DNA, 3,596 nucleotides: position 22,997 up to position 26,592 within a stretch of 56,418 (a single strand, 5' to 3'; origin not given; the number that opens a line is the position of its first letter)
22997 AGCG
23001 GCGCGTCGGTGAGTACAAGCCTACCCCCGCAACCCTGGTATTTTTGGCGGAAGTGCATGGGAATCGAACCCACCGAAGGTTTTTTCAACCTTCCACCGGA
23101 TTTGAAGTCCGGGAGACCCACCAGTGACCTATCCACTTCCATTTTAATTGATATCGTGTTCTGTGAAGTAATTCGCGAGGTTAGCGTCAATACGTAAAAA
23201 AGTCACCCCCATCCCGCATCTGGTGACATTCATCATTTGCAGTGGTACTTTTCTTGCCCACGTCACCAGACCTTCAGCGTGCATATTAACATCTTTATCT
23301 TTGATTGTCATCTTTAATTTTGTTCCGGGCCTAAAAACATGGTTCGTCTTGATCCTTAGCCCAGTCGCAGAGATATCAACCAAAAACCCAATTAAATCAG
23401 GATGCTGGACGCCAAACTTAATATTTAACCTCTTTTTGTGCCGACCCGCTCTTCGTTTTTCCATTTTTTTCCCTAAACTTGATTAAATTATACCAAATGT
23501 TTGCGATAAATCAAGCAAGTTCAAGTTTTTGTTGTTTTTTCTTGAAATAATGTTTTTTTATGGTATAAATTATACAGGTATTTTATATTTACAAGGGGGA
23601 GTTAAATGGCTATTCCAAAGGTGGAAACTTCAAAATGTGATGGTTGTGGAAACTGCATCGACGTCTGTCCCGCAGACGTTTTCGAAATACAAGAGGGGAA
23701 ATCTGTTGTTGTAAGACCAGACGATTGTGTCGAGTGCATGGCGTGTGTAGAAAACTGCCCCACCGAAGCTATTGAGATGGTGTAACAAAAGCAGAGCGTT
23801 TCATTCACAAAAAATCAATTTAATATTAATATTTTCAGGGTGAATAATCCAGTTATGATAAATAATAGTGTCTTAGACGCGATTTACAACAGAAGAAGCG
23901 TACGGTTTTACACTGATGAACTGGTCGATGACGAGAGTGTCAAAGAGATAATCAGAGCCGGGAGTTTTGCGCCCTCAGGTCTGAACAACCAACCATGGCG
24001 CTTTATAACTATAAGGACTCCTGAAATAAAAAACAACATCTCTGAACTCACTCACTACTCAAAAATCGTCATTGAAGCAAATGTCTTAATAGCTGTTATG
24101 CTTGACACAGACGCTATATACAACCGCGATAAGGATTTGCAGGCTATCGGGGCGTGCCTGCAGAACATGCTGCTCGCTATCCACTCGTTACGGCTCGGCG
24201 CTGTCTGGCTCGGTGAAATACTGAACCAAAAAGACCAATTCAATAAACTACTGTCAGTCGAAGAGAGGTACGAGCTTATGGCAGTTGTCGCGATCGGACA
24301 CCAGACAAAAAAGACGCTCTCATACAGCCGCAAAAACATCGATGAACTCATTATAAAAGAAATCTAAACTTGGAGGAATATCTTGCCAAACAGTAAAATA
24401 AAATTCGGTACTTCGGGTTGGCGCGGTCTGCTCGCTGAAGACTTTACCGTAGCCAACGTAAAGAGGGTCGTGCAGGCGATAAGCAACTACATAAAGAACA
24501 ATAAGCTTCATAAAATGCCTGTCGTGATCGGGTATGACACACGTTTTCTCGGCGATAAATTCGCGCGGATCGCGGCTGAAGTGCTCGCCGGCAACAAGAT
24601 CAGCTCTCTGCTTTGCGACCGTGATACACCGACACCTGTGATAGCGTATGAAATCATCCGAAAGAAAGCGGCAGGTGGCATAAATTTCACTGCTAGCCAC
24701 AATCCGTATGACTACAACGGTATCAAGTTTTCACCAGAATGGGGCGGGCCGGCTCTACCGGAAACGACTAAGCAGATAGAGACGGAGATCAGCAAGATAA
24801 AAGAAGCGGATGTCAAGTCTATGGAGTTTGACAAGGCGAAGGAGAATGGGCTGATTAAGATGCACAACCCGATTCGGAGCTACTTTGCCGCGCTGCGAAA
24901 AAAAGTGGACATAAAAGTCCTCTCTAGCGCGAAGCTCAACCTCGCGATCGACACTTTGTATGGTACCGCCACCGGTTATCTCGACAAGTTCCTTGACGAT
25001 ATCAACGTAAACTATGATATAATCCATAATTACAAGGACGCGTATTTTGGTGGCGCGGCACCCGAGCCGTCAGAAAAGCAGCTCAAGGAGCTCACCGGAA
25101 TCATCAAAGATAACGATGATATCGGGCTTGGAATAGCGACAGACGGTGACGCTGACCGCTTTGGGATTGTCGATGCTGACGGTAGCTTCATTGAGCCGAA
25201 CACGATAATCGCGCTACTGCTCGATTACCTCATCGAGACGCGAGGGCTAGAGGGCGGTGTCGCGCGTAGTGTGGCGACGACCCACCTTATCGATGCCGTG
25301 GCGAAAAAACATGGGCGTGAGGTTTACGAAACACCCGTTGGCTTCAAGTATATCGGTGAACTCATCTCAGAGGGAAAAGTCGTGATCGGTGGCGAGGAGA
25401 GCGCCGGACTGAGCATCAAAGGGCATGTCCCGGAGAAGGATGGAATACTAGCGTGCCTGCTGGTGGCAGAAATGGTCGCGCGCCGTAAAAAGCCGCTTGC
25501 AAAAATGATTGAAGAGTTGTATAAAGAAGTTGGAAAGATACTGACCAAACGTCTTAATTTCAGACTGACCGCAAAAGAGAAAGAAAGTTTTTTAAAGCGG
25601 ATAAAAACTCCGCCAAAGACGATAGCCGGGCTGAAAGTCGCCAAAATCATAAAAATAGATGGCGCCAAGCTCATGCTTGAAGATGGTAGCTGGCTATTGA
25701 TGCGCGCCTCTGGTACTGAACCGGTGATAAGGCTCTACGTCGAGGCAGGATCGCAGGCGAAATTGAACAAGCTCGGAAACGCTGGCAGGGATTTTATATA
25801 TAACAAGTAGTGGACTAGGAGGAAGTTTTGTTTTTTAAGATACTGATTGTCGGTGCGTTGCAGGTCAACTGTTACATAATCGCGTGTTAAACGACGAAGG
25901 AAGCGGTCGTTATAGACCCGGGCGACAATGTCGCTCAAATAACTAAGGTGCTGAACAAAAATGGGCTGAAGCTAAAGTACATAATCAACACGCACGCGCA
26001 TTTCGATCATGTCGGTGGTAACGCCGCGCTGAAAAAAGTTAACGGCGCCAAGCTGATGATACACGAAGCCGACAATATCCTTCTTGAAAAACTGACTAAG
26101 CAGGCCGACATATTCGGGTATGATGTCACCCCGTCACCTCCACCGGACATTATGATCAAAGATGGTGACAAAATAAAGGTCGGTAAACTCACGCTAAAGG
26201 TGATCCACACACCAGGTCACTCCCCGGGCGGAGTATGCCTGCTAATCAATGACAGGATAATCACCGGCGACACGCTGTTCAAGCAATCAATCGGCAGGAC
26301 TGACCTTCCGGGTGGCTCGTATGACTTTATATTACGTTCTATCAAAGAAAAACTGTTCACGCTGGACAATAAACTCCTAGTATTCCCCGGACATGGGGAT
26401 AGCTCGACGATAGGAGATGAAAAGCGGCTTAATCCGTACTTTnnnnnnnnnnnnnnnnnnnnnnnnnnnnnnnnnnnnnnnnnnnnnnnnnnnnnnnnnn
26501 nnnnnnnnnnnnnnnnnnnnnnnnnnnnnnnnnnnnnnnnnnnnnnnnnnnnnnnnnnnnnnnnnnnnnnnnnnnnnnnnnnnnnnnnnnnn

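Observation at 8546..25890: Three single-codon TAA interruptions in intact conserved genes within 18 kb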

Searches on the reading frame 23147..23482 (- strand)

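Call 7: search_protein_families(library=ncbifam, proteins=[window:23147-23482:-], max_evalue=0.00001)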
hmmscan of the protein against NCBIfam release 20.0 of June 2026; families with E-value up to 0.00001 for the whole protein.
window:23147-23482:- (112 aa): 1 family
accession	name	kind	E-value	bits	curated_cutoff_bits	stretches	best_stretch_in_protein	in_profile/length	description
TIGR02266.1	gmx_TIGR02266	paralog_domain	2e-10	40.7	68.7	1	18-101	5-86/96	TIGR02266 family protein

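Call 18: search_protein_families(library=pfam, proteins=[window:23147-23482:-], max_evalue=0.00001)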
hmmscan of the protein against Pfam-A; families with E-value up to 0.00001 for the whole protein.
window:23147-23482:- (112 aa): 1 family
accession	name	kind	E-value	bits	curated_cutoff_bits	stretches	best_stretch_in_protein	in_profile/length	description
PF07238.19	PilZ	-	4.1e-12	46.8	22.5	1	8-102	1-92/102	PilZ domain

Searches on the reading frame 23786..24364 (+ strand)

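Call 7: search_protein_families(library=ncbifam, proteins=[window:23786-24364:+], max_evalue=0.00001)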
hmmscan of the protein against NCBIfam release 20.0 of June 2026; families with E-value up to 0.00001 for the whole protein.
window:23786-24364:+ (193 aa): 8 families
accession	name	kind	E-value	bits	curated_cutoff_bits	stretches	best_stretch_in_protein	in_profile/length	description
NF009810.0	PRK13294.1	equivalog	1.5e-18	66.9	304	2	119-190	376-447/449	coenzyme F420-0:L-glutamate ligase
TIGR03553.1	F420_FbiB_CTERM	equivalog_domain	4.2e-16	59.3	249.55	2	119-190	121-192/194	F420 biosynthesis protein FbiB, C-terminal domain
NF008033.1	PRK10765.1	equivalog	2.3e-14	53.4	223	1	27-176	2-163/240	oxygen-insensitive NADPH nitroreductase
TIGR02476.1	BluB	equivalog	4.9e-14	52.2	150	1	27-90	7-70/205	5,6-dimethylbenzimidazole synthase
NF003768.0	PRK05365.1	equivalog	2.1e-08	33.9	152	1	23-105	7-92/200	malonic semialdehyde reductase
NF008275.0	PRK11053.1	equivalog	5.9e-07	29.2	227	0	31-90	5-65/217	oxygen-insensitive NAD(P)H nitroreductase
NF008088.0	PRK10828.1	equivalog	1.4e-06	28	183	0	30-90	4-63/183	NAD(P)H nitroreductase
NF047509.1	Rv3131_FMN_oxido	subfamily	6.6e-06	25.8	199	0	55-75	2-22/319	Acg family FMN-binding oxidoreductase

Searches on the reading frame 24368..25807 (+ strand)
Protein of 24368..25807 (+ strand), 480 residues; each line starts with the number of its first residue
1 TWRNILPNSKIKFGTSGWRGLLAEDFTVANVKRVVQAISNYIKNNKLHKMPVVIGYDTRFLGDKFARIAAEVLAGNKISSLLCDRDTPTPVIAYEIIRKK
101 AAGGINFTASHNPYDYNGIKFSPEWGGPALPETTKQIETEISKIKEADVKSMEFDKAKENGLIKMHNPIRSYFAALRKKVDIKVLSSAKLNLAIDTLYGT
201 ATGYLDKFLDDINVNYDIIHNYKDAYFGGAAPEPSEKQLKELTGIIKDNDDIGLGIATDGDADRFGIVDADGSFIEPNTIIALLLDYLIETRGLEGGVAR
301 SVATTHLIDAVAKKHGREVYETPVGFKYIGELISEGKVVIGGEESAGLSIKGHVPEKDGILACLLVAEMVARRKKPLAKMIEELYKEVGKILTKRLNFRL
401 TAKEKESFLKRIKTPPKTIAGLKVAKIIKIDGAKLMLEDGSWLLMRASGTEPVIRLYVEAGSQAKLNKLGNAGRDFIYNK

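Call 7: search_protein_families(library=ncbifam, proteins=[window:24368-25807:+], max_evalue=0.00001)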
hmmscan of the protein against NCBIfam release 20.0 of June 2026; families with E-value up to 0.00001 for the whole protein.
window:24368-25807:+ (480 aa): 7 families
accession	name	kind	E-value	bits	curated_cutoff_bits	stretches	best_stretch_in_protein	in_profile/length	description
TIGR03990.1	Arch_GlmM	equivalog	2e-85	287.3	439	1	13-474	4-441/444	phosphoglucosamine mutase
TIGR01132.1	pgm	equivalog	5.1e-64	216.6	778.05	1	9-462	38-525/546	phosphoglucomutase (alpha-D-glucose-1,6-bisphosphate-dependent)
NF005737.0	PRK07564.1-1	equivalog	1.1e-55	189.3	378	1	9-426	12-446/543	alpha-D-glucose phosphate-specific phosphoglucomutase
TIGR01455.1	glmM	equivalog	1.3e-46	159.3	447.55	1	13-469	1-432/442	phosphoglucosamine mutase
NF007088.0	PRK09542.1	equivalog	2.6e-43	148.7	618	1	19-470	18-446/456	phosphomannomutase/phosphoglucomutase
NF046027.1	PhglucPhmanMutPgmG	equivalog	7e-37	127.2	600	1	19-470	16-443/460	phosphoglucomutase/phosphomannomutase PgmG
NF011943.0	PRK15414.1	subfamily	8.3e-28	97.6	801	1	18-466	12-442/456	phosphomannomutase CpsG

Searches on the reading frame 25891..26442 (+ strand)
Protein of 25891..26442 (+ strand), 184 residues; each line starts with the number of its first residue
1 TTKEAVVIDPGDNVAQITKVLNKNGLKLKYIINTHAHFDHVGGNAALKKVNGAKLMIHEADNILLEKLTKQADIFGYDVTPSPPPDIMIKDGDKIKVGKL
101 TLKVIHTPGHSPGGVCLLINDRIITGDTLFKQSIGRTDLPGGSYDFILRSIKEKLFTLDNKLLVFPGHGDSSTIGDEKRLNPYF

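Call 7: search_protein_families(library=ncbifam, proteins=[window:25891-26442:+], max_evalue=0.00001)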
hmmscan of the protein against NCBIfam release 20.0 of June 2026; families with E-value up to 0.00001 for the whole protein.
window:25891-26442:+ (184 aa): 40 families (the best 25 are shown)
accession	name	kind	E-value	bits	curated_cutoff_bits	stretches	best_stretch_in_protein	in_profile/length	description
NF033105.1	bla_subclass_B3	equivalog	8e-26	90.9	240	1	5-118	34-154/257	subclass B3 metallo-beta-lactamase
TIGR03413.1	GSH_gloB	equivalog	6.5e-25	87.9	200.8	1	3-168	20-164/248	hydroxyacylglutathione hydrolase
NF012229.1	bla_class_B_core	domain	1.4e-24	86.8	100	1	2-117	23-136/139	metallo-beta-lactamase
NF040641.1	bifunc_ST_SDO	equivalog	5.6e-20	71.6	625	1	13-169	187-343/423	bifunctional sulfur transferase/dioxygenase Blh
NF012140.0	blaBJP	exception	1.7e-18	66.5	600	1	20-115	83-182/294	BJP family subclass B3 metallo-beta-lactamase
NF000405.1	HARLDQ_not_B3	exception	2.6e-17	63.3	350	1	4-130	50-186/267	HARLDQ motif MBL-fold protein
NF000457.2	blaPEDO-1_fam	exception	4e-16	59.3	550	1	13-122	73-187/286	PEDO-1 family subclass B3 metallo-beta-lactamase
NF000455.2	blaESP-1_fam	exception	5.8e-16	58.9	600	1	6-119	64-184/290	ESP-1 family subclass B3 metallo-beta-lactamase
NF000438.2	blaPOM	exception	7.6e-16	58.1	610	1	26-122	94-191/286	POM family subclass B3 metallo-beta-lactamase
NF000458.2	blaPEDO-2_fam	exception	9.1e-16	58.1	550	1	23-121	86-185/285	PEDO-2 family subclass B3 metallo-beta-lactamase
NF000454.2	blaCPS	exception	1.3e-15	57.8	620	1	6-121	64-186/290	CPS family subclass B3 metallo-beta-lactamase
NF033184.1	B3_Acin_new1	exception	6.7e-15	54.9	580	1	4-115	59-176/283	putative subclass B3 metallo-beta-lactamase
NF041137.2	B3_blaSPR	exception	8e-15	55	550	1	24-118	97-192/296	SPR family subclass B3 metallo-beta-lactamase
NF007597.0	PRK10241.1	equivalog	1.5e-14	53.9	421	1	4-168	23-165/251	hydroxyacylglutathione hydrolase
NF000427.2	blaCAU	exception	5.6e-14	52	500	1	6-115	38-154/262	CAU/MBL1b family subclass B3 metallo-beta-lactamase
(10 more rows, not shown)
